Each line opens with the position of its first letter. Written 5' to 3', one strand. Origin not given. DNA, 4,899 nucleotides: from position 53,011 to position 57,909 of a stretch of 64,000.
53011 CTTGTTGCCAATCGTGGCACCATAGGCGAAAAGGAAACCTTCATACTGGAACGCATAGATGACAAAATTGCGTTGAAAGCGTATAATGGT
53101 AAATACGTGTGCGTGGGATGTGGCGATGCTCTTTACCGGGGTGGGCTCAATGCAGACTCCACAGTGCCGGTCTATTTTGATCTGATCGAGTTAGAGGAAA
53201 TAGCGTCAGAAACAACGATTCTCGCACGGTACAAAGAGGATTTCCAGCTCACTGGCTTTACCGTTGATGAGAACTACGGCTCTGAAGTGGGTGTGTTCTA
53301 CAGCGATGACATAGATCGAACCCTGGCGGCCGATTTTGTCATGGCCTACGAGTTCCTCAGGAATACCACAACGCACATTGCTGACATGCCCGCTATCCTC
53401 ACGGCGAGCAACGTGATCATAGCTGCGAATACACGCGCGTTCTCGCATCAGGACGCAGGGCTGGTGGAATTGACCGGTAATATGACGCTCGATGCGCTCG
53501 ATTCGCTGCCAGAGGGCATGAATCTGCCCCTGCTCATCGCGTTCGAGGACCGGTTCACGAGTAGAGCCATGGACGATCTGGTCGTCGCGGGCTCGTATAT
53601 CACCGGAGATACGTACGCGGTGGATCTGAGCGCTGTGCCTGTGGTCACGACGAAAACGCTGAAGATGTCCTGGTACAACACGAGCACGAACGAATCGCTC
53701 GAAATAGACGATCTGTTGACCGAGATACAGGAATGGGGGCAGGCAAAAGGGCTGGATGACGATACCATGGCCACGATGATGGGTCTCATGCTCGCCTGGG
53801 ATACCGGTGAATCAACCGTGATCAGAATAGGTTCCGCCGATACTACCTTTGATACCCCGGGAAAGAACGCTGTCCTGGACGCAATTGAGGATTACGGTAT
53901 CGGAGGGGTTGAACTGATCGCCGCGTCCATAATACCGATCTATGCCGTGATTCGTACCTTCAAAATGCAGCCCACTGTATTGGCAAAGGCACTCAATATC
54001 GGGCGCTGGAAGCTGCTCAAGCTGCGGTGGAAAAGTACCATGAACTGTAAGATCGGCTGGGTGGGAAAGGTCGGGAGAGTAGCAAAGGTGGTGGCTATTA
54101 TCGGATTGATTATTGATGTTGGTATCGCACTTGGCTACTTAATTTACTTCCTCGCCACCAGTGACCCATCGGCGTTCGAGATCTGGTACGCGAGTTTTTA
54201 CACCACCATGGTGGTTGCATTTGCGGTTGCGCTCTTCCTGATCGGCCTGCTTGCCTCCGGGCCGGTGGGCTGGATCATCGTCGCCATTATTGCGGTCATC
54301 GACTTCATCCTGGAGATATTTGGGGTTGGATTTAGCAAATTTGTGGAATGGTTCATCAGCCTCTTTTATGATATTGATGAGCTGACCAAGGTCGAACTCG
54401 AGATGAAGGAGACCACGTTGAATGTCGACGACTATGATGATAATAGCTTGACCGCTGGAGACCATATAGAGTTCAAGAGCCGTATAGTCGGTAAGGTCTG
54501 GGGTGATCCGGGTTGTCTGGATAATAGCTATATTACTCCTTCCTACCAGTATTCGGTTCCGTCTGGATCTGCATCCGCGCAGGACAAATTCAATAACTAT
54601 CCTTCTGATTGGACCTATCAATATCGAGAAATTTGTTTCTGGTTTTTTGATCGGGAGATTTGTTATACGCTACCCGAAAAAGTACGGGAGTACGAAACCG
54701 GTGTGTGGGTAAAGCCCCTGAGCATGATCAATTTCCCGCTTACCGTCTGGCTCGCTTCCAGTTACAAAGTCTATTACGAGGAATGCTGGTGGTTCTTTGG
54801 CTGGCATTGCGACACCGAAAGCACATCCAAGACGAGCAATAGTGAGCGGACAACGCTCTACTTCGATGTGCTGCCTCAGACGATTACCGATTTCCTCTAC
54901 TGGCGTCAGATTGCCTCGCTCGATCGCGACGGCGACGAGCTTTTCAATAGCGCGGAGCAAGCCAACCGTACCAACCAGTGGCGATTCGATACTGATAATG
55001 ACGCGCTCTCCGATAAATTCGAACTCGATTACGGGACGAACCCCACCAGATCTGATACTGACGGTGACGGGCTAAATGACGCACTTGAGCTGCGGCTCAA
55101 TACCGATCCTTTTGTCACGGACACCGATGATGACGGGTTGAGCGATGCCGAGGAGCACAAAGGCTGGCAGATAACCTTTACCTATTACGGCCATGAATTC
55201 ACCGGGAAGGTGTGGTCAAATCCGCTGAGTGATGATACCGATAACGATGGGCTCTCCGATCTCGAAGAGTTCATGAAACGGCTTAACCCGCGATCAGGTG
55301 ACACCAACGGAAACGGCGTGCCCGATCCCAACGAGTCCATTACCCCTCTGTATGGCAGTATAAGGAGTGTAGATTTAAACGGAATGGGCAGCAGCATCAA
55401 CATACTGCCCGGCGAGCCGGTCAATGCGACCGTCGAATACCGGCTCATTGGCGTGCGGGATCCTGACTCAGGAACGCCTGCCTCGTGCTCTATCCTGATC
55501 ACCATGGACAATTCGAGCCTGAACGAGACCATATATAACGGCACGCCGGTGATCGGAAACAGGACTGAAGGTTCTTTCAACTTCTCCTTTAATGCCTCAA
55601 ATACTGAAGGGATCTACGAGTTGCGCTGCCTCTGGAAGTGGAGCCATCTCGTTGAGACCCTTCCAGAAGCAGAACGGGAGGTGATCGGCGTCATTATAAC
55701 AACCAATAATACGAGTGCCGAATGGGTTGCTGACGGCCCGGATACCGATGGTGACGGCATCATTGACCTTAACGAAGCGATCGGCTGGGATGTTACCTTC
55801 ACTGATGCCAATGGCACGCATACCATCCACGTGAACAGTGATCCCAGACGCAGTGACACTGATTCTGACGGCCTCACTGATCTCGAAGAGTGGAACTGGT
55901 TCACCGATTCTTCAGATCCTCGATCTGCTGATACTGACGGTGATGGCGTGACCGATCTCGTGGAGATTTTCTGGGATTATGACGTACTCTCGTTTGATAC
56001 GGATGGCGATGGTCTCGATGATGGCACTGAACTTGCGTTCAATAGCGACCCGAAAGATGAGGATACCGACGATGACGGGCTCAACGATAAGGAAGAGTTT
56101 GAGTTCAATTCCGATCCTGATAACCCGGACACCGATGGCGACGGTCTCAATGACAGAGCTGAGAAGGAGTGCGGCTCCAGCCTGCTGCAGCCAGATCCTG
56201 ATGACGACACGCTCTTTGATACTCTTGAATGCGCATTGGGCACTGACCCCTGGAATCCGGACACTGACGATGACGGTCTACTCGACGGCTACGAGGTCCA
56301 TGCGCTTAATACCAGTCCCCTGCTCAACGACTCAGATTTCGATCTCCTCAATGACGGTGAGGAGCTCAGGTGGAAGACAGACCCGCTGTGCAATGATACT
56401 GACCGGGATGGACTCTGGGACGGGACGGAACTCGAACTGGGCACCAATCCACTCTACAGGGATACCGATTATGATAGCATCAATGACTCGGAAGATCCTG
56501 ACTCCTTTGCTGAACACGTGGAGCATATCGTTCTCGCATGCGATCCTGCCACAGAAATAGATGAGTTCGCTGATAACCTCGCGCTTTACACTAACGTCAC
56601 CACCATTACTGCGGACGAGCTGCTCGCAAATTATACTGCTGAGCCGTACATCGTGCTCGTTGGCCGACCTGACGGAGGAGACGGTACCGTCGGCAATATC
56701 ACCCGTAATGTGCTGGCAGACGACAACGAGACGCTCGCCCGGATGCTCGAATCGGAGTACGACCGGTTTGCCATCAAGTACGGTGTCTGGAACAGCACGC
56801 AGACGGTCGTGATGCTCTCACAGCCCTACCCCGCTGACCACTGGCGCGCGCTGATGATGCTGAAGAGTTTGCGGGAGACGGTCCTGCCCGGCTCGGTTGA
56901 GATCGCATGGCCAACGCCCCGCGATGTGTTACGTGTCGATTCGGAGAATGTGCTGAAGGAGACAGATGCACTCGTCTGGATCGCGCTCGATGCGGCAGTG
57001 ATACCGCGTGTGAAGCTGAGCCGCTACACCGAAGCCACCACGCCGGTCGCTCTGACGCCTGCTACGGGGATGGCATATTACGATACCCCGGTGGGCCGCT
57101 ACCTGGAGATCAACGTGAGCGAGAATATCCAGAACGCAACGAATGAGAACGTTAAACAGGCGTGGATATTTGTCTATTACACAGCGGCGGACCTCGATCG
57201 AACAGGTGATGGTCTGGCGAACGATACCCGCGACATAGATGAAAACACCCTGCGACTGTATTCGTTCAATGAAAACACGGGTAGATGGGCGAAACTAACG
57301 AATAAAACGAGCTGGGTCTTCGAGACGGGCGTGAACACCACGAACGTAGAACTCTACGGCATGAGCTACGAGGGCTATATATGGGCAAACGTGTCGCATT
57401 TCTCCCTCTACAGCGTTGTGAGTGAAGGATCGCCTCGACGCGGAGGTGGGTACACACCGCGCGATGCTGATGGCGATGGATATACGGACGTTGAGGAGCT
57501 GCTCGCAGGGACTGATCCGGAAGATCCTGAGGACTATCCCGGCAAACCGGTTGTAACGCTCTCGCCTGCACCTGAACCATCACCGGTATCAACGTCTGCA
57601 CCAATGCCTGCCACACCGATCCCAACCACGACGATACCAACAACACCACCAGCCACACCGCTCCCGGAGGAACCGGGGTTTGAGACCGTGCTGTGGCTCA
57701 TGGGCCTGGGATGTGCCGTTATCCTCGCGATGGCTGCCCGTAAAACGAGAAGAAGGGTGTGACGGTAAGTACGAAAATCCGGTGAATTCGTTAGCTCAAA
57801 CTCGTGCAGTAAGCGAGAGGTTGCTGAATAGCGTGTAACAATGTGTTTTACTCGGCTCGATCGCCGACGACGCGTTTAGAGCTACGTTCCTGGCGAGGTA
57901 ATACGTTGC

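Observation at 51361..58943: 2133-aa PGF-CTERM surface protein with an internal ~4-TM-helix block, adjacent to a bactofilin-repeat membrane protein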

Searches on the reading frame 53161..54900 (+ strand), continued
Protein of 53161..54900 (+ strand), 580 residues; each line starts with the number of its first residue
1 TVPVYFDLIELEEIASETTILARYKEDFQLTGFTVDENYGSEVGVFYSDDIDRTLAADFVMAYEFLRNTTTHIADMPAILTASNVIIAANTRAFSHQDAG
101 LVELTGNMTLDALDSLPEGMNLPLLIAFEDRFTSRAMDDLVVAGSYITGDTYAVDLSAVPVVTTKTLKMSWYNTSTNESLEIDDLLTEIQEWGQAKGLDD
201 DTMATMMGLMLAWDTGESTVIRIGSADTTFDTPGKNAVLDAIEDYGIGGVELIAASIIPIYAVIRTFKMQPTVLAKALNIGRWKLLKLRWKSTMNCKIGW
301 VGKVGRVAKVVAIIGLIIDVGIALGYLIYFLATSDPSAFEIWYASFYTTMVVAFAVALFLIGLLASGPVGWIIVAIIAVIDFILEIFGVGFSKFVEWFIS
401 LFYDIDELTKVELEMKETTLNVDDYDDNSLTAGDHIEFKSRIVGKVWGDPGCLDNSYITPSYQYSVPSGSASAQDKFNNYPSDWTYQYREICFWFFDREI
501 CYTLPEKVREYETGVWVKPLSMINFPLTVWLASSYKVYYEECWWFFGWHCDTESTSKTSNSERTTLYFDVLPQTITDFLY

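Call 83: list_cluster_members(proteins=[P0022, P0030, P0057, P0061, P0062, P0114, P0120, P0028, P0044, P0054])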
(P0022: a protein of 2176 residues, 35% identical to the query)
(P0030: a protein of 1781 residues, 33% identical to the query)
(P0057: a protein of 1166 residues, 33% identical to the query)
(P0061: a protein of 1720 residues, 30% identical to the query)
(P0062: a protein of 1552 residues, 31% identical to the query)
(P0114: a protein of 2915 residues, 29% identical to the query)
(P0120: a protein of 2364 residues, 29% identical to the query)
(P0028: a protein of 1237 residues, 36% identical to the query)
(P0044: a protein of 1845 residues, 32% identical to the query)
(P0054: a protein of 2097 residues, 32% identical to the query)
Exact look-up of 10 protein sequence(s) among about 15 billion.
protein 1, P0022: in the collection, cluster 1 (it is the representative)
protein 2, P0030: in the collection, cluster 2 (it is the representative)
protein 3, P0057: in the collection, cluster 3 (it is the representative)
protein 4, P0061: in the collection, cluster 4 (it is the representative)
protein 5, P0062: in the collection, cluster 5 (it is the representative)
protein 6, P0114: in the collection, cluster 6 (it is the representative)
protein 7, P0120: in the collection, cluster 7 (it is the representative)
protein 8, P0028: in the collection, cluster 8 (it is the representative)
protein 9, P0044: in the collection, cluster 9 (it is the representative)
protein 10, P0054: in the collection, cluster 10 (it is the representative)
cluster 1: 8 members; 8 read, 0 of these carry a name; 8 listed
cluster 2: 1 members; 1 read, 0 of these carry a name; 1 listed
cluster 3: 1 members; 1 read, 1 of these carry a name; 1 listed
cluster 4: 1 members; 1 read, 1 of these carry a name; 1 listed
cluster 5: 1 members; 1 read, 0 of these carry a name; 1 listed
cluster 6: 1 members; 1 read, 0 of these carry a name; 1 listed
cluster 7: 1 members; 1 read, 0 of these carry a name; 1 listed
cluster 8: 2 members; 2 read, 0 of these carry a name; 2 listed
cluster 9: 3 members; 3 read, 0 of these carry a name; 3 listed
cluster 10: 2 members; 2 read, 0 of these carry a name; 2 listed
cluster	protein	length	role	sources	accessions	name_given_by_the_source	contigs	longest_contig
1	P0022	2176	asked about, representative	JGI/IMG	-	-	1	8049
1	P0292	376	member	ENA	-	-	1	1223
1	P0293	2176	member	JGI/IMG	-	-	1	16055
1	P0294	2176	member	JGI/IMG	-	-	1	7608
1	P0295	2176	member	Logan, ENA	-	-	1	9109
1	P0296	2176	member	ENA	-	-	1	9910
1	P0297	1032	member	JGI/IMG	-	-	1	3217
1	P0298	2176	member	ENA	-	-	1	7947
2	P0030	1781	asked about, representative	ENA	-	-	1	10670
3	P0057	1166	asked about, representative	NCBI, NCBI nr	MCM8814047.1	MAG: thrombospondin type 3 repeat-containing protein, partial [Candidatus Omnitrophica ... | thrombospondin type 3 repeat-containing protein [Candidatus Omnitrophota bacterium]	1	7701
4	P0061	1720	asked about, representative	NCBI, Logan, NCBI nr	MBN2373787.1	hypothetical protein JXL19_08370 [bacterium] | hypothetical protein [bacterium]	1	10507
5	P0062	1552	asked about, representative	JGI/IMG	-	-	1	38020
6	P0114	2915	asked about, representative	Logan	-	-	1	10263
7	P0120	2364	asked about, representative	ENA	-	-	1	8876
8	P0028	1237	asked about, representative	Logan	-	-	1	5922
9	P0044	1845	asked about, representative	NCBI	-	-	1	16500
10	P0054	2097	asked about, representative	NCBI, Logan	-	-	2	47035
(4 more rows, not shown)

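Call 89: find_encoding_contigs(protein=P0133, flank=6000, max_places=2)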
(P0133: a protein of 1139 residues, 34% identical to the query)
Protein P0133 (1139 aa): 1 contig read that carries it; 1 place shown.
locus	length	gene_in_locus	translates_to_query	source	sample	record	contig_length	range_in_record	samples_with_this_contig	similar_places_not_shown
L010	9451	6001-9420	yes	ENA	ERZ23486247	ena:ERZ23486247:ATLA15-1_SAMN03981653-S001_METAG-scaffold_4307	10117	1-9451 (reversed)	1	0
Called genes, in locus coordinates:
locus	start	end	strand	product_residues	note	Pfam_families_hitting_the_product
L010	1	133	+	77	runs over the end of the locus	-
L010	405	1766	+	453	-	PF14684:Tricorn_C1, PF03572:Peptidase_S41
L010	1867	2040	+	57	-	PF00037:Fer4, PF13237:Fer4_10, PF14697:Fer4_21 (weak), PF12837:Fer4_6 (weak), PF12838:Fer4_7, PF13187:Fer4_9, PF13484:Fer4_16 (weak), PF00037:Fer4 (weak), +4 more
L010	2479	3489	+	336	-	-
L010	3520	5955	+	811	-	-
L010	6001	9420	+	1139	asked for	PF18884:TSP3_bac (weak)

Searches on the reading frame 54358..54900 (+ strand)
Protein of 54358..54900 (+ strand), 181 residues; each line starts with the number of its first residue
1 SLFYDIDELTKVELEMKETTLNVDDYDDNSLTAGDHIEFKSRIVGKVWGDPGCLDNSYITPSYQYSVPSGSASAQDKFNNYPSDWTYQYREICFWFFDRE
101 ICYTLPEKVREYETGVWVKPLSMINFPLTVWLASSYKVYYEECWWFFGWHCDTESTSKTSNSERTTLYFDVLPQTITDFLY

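Call 75: search_solved_structures(query=A5, max_evalue=10)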
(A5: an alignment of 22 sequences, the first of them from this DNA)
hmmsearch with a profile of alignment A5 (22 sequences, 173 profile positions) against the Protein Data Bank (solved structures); distinct sequences matched with E-value up to 10: 0.

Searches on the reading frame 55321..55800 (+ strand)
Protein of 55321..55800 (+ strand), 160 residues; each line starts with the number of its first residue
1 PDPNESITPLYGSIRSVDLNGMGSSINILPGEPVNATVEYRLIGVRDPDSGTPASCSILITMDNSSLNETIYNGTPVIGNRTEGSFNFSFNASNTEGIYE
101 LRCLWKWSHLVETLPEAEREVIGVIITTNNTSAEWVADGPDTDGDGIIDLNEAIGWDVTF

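Call 39: search_protein_families(library=pfam, proteins=[window:55321-55800:+], max_evalue=10)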
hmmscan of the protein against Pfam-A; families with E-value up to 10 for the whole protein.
window:55321-55800:+ (160 aa): 1 family
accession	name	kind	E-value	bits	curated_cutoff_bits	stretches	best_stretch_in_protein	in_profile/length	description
PF00036.39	EF-hand_1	-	0.31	11.1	25.4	1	141-152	10-21/29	EF hand domain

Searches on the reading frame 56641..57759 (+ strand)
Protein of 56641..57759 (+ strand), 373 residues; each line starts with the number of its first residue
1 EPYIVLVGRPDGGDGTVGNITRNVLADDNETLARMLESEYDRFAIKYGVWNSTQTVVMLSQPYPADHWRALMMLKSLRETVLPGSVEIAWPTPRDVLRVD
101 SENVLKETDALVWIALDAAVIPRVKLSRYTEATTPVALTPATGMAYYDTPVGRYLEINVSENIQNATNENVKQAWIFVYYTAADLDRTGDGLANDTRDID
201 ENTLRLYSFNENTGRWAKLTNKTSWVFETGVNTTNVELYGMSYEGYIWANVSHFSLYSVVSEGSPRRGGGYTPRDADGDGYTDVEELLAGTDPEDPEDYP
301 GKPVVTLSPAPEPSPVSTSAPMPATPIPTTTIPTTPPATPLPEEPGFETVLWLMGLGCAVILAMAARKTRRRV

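Call 39: search_protein_families(library=pfam, proteins=[window:56641-57759:+], max_evalue=10)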
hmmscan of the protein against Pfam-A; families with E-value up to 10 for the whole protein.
window:56641-57759:+ (373 aa): 3 families
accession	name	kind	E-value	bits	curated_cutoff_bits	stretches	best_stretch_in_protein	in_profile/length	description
PF18884.5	TSP3_bac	-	0.0001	22.5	25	1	275-296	1-22/22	Bacterial TSP3 repeat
PF13517.12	FG-GAP_3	-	0.24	12.5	26.9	1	246-284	21-59/61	FG-GAP-like repeat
PF24013.1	DUF7327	-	0.62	10.5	27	1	262-285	52-75/85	Family of unknown function (DUF7327)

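Call 40: search_protein_families(library=ncbifam, proteins=[window:56641-57759:+], max_evalue=10)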
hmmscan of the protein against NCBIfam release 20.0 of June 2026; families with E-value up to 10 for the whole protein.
window:56641-57759:+ (373 aa): 4 families
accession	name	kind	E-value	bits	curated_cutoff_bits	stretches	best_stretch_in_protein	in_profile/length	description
NF042425.1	Amuc_1099_fam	equivalog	1.3e-05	25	50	1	273-300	127-154/321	Amuc_1099 family pilus-like system protein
NF041762.1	diheme_GEGP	equivalog_domain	0.0037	16.5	300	1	274-306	95-127/359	GEGP motif-containing diheme protein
NF040549.1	Nt5e_LPXTG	exception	0.12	10.6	1050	1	274-305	620-651/731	cell surface ecto-5'-nucleotidase Nt5e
NF041431.1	S_layer_MEMAR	equivalog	0.98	7.7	600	1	305-363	758-815/819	MEMAR_RS02690 family S-layer glycoprotein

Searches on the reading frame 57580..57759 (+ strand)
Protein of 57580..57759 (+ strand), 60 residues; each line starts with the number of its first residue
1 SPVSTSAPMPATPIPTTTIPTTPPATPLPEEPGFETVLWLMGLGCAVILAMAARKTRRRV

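Call 40: search_protein_families(library=ncbifam, proteins=[window:57580-57759:+], max_evalue=10)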
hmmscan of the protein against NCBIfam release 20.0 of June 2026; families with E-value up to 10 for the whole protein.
window:57580-57759:+ (60 aa): 2 families
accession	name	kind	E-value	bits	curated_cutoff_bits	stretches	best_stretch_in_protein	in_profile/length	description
NF041431.1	S_layer_MEMAR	equivalog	0.0064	15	600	1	5-50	767-815/819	MEMAR_RS02690 family S-layer glycoprotein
NF058595.1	invert_tail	domain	0.039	14.3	37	1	16-59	4-52/113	lipo-invert putative C-terminal anchoring domain-containing protein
